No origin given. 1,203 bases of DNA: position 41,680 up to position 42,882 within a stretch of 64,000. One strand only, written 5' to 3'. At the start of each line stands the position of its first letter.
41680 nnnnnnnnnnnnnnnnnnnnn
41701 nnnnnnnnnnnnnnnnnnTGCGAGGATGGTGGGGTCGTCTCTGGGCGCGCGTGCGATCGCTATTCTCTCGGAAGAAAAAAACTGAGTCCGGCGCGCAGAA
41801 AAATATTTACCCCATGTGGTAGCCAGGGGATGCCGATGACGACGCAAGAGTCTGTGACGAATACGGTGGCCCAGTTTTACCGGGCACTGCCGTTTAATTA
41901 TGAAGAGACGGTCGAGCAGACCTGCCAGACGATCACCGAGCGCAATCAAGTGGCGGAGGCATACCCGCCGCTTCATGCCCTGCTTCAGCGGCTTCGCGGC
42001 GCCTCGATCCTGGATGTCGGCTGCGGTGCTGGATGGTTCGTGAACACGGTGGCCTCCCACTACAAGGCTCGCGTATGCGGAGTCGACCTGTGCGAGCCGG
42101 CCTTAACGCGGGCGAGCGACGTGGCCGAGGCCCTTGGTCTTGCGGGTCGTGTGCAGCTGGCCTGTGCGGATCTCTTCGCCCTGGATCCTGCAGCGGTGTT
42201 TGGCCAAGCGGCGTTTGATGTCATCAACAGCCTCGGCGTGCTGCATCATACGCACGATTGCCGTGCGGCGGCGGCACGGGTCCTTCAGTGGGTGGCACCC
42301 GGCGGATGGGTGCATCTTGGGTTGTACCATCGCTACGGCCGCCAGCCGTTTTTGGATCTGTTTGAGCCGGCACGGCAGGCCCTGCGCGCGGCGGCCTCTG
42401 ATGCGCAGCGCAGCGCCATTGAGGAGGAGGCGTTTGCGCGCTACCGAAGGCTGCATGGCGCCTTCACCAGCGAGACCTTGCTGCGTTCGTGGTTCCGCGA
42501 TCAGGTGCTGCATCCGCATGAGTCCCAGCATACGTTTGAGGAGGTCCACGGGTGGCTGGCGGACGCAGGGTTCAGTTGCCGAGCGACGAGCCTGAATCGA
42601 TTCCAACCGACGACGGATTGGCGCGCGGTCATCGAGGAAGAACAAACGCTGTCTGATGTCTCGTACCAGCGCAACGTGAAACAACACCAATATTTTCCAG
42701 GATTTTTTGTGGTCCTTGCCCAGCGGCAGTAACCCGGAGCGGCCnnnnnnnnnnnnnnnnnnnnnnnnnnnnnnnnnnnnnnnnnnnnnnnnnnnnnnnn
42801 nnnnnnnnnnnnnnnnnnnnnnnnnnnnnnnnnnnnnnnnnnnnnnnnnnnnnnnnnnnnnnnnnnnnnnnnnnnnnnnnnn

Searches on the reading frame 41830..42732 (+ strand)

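Call 12: search_protein_families(library=pfam, proteins=[window:41830-42732:+], max_evalue=0.0001)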
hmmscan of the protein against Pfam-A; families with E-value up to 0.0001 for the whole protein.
window:41830-42732:+ (300 aa): 8 families
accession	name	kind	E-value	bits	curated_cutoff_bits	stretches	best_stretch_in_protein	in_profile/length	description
PF13649.12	Methyltransf_25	-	2.7e-16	60.5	27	1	60-159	1-97/97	Methyltransferase domain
PF08241.18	Methyltransf_11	-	1e-15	58.6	21.2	1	61-161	1-93/95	Methyltransferase domain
PF08242.18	Methyltransf_12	-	3.1e-14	53.9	30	1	61-161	1-98/98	Methyltransferase domain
PF13489.12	Methyltransf_23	-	7.3e-14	52.3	27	1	48-224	13-156/164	Methyltransferase domain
PF13847.12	Methyltransf_31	-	7.9e-12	45.5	27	1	57-160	4-106/145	Methyltransferase domain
PF02353.26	CMAS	-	7.9e-08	32.4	27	1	54-142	60-141/273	Mycolic acid cyclopropane synthetase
PF08003.17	Methyltransf_9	-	4.8e-07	29.5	23.8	1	52-143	111-197/315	Protein of unknown function (DUF1698)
PF13679.12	Methyltransf_32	-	8.4e-05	23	27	0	41-118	6-92/143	Methyltransferase domain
